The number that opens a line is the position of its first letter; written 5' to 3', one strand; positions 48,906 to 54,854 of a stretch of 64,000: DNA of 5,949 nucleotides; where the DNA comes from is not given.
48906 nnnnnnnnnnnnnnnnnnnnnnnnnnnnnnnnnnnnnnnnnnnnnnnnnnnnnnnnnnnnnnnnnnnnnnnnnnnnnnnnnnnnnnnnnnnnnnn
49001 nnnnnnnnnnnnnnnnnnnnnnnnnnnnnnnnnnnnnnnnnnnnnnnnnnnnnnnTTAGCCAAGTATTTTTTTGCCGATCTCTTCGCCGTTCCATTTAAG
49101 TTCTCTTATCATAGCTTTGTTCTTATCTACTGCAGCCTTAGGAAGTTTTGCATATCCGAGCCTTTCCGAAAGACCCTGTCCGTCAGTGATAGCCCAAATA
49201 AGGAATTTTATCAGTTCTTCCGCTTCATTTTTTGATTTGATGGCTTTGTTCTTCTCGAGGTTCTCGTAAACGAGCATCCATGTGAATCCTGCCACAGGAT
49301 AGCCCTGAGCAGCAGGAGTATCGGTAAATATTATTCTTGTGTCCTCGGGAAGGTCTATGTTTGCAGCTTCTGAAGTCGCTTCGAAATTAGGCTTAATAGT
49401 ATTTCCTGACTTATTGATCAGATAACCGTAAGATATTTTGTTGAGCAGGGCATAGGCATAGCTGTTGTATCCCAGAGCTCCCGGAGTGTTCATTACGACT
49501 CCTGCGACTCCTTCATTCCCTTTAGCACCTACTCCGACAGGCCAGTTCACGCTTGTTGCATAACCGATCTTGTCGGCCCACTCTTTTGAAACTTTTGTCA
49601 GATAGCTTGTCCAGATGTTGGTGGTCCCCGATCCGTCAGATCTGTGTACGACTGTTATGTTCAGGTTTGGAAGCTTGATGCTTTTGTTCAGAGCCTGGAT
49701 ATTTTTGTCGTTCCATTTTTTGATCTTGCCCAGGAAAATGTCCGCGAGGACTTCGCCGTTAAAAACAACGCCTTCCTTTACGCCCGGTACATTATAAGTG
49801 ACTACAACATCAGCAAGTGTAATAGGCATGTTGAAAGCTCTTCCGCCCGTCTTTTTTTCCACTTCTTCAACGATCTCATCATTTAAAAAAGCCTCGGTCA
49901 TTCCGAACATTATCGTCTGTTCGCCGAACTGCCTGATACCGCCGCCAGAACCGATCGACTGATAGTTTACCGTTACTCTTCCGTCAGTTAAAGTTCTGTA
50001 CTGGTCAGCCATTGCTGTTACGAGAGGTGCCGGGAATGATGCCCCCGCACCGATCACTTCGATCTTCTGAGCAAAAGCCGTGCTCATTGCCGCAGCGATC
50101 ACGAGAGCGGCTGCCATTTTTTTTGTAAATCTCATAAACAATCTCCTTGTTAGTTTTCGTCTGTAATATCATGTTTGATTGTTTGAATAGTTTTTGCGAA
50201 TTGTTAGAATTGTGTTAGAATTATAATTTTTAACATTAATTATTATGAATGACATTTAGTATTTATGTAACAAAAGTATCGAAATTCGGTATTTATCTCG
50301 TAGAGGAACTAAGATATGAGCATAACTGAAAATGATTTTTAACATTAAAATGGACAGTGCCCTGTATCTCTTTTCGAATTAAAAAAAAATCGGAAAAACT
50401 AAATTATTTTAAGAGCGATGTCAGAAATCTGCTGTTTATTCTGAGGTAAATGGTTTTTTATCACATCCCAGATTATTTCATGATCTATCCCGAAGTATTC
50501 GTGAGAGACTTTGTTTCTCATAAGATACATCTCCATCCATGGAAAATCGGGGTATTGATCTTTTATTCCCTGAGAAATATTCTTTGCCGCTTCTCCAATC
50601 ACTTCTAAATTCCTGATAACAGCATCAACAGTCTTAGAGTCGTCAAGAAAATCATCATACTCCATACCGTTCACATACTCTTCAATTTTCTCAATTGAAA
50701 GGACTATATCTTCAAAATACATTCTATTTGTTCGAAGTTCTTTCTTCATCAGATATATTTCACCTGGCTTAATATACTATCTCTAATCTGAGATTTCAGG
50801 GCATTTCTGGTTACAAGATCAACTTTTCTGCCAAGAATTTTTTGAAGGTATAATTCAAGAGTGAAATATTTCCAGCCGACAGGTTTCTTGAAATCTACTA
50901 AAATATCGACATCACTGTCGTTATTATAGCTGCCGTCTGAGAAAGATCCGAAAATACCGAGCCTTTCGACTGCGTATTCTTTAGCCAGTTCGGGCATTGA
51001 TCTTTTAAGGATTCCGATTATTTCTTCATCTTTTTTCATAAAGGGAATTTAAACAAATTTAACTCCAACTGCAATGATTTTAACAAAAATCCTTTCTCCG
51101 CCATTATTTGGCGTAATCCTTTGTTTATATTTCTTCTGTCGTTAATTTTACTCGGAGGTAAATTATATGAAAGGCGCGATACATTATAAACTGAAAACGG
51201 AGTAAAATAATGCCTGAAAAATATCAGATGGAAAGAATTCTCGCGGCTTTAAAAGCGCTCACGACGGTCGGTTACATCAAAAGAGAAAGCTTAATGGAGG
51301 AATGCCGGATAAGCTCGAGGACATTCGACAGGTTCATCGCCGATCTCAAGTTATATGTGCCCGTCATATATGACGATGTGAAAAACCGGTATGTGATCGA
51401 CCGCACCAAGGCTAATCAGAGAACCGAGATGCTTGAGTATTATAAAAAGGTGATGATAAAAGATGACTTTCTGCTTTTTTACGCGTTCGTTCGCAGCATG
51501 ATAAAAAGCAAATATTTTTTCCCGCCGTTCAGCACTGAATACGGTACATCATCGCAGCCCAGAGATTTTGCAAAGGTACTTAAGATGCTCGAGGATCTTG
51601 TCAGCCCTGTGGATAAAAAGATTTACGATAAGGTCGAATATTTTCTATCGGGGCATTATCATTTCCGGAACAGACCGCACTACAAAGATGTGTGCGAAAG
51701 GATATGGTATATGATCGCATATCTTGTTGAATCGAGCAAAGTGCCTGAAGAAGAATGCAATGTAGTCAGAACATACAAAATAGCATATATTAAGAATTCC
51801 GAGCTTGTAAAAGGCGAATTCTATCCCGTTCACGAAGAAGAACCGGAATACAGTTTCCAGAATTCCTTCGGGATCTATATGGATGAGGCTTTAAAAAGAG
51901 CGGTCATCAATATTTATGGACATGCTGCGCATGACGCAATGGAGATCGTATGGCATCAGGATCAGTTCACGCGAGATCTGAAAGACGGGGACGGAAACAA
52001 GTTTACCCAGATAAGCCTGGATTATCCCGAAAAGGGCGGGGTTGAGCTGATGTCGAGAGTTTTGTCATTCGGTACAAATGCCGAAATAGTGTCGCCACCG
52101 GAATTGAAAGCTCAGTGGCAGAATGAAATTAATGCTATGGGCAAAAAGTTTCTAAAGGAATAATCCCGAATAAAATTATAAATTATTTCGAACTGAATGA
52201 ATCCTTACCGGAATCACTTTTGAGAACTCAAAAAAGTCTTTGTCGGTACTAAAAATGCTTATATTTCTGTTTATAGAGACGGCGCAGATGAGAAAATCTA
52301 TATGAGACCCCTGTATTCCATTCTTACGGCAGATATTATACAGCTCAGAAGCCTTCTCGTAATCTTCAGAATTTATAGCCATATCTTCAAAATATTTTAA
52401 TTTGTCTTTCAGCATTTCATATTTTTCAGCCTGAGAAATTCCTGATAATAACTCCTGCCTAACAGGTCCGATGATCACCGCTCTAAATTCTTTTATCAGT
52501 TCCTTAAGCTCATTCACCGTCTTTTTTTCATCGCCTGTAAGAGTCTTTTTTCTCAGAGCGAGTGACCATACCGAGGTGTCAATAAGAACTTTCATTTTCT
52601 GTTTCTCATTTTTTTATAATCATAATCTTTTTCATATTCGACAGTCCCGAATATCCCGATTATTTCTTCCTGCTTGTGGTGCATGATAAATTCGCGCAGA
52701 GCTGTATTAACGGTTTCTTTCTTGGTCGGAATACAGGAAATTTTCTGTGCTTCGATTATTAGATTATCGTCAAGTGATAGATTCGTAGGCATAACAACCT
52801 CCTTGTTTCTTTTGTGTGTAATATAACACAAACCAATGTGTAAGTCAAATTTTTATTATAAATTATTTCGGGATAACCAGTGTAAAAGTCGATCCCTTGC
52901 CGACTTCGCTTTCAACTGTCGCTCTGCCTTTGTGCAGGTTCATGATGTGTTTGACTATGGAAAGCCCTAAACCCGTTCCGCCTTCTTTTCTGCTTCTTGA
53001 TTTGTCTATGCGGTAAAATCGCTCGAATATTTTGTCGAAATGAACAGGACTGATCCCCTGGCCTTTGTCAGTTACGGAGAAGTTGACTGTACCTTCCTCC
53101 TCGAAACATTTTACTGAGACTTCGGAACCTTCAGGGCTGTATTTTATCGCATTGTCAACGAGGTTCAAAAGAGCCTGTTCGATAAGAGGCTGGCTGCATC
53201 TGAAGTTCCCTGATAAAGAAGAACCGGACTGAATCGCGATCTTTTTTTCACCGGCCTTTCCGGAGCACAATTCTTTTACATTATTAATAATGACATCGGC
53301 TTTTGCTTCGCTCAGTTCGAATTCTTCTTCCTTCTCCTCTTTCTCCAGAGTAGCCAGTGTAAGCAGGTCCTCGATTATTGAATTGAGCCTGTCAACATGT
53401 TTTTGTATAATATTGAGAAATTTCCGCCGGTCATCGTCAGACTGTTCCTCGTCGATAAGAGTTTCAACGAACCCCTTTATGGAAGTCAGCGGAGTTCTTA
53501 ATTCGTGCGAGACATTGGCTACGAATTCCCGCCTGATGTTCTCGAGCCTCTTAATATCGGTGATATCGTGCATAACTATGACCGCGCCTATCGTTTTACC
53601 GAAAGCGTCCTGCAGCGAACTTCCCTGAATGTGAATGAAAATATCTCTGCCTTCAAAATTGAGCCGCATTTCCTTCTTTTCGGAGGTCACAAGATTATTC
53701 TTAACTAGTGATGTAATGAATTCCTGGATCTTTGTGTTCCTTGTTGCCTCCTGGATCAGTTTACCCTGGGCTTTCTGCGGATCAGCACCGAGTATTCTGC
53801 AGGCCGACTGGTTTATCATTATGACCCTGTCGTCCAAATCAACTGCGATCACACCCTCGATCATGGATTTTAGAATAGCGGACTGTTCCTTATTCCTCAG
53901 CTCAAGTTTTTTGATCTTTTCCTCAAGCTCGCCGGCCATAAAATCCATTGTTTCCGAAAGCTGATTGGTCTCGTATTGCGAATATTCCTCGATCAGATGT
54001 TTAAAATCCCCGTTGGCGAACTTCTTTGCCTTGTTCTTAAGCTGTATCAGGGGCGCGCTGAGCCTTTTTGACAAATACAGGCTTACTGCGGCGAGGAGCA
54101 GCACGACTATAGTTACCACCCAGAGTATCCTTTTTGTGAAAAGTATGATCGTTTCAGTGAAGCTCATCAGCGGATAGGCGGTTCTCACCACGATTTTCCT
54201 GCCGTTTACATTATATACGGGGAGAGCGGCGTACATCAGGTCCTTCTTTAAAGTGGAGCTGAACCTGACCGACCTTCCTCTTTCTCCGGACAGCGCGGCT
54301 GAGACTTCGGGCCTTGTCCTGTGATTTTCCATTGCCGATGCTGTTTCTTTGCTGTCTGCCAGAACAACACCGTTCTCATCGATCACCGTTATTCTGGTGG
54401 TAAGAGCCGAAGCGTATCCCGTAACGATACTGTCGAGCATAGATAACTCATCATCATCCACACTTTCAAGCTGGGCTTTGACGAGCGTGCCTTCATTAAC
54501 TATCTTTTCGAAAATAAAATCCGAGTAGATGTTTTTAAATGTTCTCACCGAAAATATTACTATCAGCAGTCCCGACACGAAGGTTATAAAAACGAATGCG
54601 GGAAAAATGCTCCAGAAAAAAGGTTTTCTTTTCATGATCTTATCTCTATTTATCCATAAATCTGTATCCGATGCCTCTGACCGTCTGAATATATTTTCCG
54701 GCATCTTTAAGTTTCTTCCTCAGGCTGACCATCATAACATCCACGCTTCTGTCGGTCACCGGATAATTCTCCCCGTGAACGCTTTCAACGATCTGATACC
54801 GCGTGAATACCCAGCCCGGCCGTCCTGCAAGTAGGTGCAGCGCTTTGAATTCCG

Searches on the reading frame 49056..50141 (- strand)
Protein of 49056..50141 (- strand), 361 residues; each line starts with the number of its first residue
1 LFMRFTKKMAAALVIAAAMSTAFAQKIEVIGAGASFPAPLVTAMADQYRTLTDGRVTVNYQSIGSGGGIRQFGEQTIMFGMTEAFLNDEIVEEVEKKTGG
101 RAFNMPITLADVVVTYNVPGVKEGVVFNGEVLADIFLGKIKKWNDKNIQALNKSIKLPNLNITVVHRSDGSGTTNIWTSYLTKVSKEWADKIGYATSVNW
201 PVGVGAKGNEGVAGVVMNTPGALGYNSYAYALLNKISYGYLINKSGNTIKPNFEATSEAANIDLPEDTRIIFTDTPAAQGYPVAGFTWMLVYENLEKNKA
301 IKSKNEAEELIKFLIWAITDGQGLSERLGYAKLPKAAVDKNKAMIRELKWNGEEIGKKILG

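Call 5: search_protein_families(library=ncbifam, proteins=[window:49056-50141:-], max_evalue=0.001)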
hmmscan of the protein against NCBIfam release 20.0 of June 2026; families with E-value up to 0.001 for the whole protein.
window:49056-50141:- (361 aa): 4 families
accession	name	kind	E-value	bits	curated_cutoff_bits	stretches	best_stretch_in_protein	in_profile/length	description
TIGR00975.1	3a0107s03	equivalog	2e-101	339.2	205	1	30-346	2-312/315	phosphate ABC transporter substrate-binding protein PstS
NF008171.0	PRK10918.1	equivalog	1.6e-79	267.4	339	1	8-344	11-332/346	phosphate ABC transporter substrate-binding protein PstS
TIGR02136.1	ptsS_2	subfamily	4.9e-20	71.9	206.6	1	9-262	16-237/295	phosphate ABC transporter substrate-binding protein PstS family protein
TIGR04505.1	PtsS_plasma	equivalog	3.1e-05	23.6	175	0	22-87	23-87/334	phosphate ABC transporter substrate-binding protein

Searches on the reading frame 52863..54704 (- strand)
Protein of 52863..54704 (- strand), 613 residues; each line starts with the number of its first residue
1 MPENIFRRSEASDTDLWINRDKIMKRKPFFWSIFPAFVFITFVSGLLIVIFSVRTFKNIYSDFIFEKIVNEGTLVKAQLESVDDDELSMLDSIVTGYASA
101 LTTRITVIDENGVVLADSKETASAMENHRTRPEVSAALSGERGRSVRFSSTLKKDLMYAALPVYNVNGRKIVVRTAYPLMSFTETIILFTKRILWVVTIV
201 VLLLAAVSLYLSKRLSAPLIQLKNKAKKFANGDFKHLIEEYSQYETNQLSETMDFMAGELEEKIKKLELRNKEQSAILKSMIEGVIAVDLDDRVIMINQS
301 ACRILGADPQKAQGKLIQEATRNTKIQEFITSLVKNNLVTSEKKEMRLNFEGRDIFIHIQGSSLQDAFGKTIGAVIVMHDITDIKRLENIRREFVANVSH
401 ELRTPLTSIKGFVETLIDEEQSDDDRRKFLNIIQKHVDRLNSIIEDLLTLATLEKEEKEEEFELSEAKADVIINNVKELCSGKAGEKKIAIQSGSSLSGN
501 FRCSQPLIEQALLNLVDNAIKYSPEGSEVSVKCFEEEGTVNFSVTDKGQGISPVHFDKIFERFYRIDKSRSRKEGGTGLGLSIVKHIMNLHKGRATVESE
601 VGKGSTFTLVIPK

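Call 3: search_protein_families(library=pfam, proteins=[window:52863-54704:-], max_evalue=0.01)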
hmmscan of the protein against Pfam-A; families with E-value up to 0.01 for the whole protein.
window:52863-54704:- (613 aa): 15 families
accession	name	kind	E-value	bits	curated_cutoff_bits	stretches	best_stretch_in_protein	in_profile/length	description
PF02518.31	HATPase_c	-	3.9e-30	105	26.4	1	506-612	4-108/111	Histidine kinase-, DNA gyrase B-, and HSP90-like ATPase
PF00512.31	HisKA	-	4.8e-23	81.4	26.9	1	391-455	2-65/66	His Kinase A (phospho-acceptor) domain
PF00989.32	PAS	-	1.8e-11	44.5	22.6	1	275-381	4-113/113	PAS fold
PF13426.13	PAS_9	-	7.2e-09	36.3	27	1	284-383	3-103/103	PAS domain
PF08448.16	PAS_4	-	2.4e-08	34.6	23.1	1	279-383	2-107/110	PAS fold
PF16736.11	sCache_like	-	6.7e-08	33.3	27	1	59-170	2-108/117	Single Cache-like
PF00672.30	HAMP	-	2.5e-07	31.3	25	1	211-262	2-53/53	HAMP domain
PF23846.1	Cache_WalK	-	4.5e-07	30.7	27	1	91-168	3-82/92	WalK sensor protein kinase Chache domain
PF13589.12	HATPase_c_3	-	1.5e-05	25.5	25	1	509-581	4-77/137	Histidine kinase-, DNA gyrase B-, and HSP90-like ATPase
PF13188.13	PAS_8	-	6.1e-05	23.2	21.8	1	276-319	5-45/65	PAS domain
PF02743.24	dCache_1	-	0.00019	21.5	45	1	81-186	48-159/240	Cache domain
PF14501.12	HATPase_c_5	-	0.00054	20.3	22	1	511-600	9-91/102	GHKL domain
PF13581.12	HATPase_c_2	-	0.0016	18.9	27.4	1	513-591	41-112/127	Histidine kinase-like ATPase domain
PF12860.13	PAS_7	-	0.0023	18.5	27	1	278-388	1-114/115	PAS fold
PF24820.1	Diguanyl_cycl_sensor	-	0.0083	16.5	28.1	0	278-365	2-87/109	Diguanylate cyclase-like sensor domain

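Call 5: search_protein_families(library=ncbifam, proteins=[window:52863-54704:-], max_evalue=0.001)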
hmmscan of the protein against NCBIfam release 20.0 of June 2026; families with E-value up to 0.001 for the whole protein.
window:52863-54704:- (613 aa): 89 families (the best 25 are shown)
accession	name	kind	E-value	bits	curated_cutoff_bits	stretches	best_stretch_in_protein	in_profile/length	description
NF046044.1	PnpS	equivalog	1.1e-108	363.8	400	1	219-612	2-390/390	two-component system histidine kinase PnpS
NF033092.0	HK_WalK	equivalog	7e-102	341.9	725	1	67-612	43-593/594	cell wall metabolism sensor histidine kinase WalK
TIGR02966.1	phoR_proteo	equivalog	5.8e-92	308.2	334.2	1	275-610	9-332/333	phosphate regulon sensor histidine kinase PhoR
NF053855.1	HisKinPhoRBctds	equivalog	2.1e-75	254.3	500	1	29-612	7-582/583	two-component system sensor histidine kinase PhoR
NF033093.1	HK_VicK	exception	7.7e-65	219.3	680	1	188-612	10-434/448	cell wall metabolism sensor histidine kinase VicK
NF008312.0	PRK11100.1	equivalog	4.4e-62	210.5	356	2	393-612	258-473/477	two-component system sensor histidine kinase CreC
NF008468.0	PRK11360.1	equivalog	9.5e-62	209.2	646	1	150-612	155-607/616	two-component system sensor histidine kinase AtoS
NF008235.0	PRK11006.1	equivalog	2.5e-59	201.3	390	1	189-613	27-423/431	phosphate regulon sensor histidine kinase PhoR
NF045911.1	TCSHisKinNblS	equivalog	8.3e-57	192.9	1000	1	194-608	190-615/621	two-component system sensor histidine kinase NblS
NF040691.1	MtrAB_MtrB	equivalog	8.5e-56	190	450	2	376-613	256-492/507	MtrAB system histidine kinase MtrB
TIGR01386.1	cztS_silS_copS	subfamily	2.6e-54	184.9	292.55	2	392-611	242-456/457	heavy metal sensor histidine kinase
NF041735.1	hist_kin_RppB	equivalog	1.3e-50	172.5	400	1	392-612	217-438/438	two-component system sensor histidine kinase RppB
NF047874.1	MASE3_PAS_HK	subfamily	2.7e-48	165.2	560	1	180-612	197-624/655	MASE3 domain-containing sensor histidine kinase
NF012163.2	BaeS_SmeS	equivalog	1.5e-42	146.1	500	2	385-598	234-443/457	sensor histidine kinase efflux regulator BaeS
NF038297.2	hybrid_HK_HrmK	equivalog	9.1e-42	143.5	725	1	383-612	227-456/607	hybrid histidine kinase/response regulator HrmK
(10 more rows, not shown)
